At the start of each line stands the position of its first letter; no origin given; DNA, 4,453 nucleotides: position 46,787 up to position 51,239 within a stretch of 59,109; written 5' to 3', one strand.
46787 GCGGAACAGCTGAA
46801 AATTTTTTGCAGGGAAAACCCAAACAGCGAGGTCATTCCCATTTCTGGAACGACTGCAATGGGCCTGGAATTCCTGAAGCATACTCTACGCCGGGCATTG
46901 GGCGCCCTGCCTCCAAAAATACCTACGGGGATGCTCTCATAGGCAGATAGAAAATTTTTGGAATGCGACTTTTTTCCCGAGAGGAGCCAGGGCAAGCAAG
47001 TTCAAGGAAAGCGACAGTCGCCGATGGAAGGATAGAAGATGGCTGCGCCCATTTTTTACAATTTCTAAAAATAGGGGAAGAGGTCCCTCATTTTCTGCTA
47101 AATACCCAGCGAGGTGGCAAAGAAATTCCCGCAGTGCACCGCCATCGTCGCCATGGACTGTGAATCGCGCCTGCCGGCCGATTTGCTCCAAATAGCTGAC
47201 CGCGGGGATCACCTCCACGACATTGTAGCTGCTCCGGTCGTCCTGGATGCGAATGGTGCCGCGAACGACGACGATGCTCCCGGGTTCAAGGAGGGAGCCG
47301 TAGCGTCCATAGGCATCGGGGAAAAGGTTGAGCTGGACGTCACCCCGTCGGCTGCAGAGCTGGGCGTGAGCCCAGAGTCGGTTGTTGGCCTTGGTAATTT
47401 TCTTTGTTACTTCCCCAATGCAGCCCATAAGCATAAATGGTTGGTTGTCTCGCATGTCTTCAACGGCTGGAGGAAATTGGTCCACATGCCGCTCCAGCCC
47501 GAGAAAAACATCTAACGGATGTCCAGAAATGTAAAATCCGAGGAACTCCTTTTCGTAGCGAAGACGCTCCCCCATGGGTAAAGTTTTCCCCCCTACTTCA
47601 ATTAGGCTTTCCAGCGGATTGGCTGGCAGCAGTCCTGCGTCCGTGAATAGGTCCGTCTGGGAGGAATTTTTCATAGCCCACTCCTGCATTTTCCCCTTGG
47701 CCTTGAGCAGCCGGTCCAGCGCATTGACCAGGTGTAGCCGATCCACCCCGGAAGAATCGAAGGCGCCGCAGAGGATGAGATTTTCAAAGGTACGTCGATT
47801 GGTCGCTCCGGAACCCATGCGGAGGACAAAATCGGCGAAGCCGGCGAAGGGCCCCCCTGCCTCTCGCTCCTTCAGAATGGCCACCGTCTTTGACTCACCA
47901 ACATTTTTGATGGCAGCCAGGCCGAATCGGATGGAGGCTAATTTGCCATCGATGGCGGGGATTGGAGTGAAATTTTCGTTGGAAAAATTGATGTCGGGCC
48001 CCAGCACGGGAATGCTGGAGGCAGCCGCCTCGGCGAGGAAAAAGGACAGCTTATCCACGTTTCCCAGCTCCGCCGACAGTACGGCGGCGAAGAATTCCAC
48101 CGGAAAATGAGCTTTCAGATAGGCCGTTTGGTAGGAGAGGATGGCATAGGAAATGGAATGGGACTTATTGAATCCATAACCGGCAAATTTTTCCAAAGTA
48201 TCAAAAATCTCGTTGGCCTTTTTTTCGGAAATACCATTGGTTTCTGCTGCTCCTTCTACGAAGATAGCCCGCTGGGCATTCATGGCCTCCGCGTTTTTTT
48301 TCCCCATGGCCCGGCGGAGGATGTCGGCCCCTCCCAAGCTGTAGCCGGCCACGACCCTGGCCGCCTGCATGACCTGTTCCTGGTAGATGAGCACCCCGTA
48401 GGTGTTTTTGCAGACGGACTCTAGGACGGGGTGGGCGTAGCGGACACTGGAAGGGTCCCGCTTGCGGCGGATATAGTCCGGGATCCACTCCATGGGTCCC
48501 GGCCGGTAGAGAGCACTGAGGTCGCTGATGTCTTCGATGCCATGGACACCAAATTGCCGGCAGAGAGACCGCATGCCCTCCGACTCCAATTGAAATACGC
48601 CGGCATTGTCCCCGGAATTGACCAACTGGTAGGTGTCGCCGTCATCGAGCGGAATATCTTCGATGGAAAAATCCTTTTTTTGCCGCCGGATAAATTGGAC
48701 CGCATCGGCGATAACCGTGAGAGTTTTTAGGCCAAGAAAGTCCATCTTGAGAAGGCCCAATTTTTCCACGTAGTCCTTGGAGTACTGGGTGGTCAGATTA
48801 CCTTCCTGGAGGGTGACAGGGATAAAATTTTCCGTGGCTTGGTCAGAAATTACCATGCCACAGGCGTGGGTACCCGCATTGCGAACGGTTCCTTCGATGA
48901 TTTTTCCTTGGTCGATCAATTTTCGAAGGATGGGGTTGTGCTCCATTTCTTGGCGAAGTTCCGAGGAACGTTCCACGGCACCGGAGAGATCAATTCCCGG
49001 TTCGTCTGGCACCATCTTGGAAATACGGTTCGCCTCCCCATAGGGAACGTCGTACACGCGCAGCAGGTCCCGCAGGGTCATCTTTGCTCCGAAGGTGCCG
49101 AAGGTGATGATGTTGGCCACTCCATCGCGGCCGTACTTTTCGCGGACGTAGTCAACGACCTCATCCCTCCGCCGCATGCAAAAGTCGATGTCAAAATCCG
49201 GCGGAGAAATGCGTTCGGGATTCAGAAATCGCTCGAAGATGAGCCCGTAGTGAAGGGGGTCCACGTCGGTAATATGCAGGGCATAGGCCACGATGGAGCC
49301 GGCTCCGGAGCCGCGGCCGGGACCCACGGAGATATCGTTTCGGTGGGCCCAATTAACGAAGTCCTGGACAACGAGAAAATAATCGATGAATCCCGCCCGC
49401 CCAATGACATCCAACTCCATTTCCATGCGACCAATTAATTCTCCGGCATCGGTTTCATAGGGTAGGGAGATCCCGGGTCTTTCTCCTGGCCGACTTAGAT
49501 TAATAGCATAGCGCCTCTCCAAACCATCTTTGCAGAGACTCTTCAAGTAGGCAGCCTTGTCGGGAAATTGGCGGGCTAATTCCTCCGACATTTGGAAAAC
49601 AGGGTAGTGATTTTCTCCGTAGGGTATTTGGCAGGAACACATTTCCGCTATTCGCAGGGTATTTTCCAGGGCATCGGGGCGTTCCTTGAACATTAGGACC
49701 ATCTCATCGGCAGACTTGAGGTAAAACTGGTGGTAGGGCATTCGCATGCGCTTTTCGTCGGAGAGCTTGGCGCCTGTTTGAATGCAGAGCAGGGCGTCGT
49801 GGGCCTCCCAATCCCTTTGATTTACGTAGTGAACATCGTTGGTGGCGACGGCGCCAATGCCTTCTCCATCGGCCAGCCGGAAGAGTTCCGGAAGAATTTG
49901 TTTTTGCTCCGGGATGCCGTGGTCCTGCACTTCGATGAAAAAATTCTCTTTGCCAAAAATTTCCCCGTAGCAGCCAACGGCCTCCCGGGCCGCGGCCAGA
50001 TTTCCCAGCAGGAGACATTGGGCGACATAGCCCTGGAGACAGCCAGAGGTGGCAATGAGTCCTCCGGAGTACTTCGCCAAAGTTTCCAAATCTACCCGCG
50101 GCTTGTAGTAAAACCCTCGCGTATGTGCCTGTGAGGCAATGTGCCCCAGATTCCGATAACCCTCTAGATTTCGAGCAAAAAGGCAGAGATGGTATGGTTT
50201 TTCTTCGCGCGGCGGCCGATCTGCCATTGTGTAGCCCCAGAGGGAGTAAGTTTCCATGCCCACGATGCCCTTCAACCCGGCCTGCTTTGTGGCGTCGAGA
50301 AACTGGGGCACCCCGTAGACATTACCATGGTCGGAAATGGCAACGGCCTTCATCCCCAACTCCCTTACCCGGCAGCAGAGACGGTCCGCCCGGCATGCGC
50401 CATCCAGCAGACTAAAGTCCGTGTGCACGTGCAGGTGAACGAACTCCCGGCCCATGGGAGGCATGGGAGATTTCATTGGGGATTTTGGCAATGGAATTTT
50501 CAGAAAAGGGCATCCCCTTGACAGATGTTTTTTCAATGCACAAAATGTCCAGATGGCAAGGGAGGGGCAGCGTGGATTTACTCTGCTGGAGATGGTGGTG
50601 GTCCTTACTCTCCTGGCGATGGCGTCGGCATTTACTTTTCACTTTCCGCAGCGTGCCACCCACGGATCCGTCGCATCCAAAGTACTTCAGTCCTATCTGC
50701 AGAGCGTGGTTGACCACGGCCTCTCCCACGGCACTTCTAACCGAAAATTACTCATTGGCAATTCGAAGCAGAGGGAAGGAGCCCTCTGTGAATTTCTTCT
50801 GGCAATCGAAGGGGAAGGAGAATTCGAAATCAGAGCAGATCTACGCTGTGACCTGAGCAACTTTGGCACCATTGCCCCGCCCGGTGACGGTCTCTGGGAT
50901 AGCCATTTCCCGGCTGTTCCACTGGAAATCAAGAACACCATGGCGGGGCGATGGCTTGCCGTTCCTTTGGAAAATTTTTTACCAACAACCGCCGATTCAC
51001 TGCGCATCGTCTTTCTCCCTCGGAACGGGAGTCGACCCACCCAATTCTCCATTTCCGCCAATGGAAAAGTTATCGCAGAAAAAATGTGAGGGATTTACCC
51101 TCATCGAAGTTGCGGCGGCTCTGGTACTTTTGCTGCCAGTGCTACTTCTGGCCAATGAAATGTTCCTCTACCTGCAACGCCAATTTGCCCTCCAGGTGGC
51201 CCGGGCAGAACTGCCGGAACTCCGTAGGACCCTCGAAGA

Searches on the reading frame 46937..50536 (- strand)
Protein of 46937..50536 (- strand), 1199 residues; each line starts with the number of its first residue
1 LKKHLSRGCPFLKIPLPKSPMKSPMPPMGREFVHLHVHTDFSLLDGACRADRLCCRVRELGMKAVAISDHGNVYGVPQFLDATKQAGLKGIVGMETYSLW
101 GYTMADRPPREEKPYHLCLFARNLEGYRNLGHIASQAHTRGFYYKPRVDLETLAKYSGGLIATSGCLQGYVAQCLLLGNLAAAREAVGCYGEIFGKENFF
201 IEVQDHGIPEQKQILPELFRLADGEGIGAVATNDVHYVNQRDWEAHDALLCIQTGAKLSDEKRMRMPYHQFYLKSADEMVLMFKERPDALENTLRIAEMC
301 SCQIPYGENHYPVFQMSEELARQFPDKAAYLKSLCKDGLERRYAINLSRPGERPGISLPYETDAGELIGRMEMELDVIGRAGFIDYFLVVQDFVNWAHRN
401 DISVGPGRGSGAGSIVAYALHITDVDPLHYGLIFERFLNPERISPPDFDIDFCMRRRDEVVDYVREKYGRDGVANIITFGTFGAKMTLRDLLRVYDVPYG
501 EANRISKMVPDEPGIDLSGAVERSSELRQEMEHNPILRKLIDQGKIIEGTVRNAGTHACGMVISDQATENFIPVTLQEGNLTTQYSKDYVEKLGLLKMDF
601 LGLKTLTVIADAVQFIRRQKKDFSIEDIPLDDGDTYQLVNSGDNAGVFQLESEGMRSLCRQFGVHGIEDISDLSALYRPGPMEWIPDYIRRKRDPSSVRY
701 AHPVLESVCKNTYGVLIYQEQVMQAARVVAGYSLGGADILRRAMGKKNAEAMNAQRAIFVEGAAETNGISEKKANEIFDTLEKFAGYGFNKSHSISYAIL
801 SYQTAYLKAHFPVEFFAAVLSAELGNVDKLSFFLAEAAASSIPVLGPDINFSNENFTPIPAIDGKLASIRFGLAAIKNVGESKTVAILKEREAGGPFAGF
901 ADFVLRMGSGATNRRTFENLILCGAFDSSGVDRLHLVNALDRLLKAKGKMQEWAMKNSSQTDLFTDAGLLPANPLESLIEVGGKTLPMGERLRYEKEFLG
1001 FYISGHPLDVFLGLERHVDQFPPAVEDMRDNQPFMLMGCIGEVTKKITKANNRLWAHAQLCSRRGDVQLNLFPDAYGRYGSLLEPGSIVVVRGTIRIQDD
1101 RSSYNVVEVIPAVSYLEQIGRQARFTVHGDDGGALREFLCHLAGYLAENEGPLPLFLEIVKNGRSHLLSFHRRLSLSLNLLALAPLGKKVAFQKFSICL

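Call 72: search_protein_families(library=pfam, proteins=[window:46937-50536:-], max_evalue=0.01)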
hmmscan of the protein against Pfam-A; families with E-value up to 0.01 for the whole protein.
window:46937-50536:- (1199 aa): 5 families
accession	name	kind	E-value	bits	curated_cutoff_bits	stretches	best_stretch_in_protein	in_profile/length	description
PF07733.18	DNA_pol3_alpha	-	4.9e-93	311.9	23.9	1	330-602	2-260/260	Bacterial DNA polymerase III alpha NTPase domain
PF17657.6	DNA_pol3_finger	-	6.1e-56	188.8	22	1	605-766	1-165/166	Bacterial DNA polymerase III alpha subunit finger domain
PF02811.25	PHP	-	1.2e-47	162.7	26.4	1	34-206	1-164/164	PHP domain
PF14579.12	HHH_6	-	4.2e-24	85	25.6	1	842-934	2-88/90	Helix-hairpin-helix motif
PF01336.31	tRNA_anti-codon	-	0.00044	20.6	27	1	1057-1101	19-63/75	OB-fold nucleic acid binding domain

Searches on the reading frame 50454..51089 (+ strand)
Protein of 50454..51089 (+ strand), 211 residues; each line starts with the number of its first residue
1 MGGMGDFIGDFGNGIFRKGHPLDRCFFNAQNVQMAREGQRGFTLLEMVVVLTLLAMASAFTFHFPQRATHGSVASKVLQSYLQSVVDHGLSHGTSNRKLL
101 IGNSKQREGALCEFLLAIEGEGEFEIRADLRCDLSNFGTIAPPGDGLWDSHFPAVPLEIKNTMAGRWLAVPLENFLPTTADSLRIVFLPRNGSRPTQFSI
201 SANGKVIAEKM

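Call 72: search_protein_families(library=pfam, proteins=[window:50454-51089:+], max_evalue=0.01)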
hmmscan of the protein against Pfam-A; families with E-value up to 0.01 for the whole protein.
window:50454-51089:+ (211 aa): 1 family
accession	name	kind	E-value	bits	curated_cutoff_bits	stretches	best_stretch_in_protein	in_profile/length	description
PF07963.17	N_methyl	-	4.5e-07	29.6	21.2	1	39-60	4-25/27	Prokaryotic N-terminal methylation motif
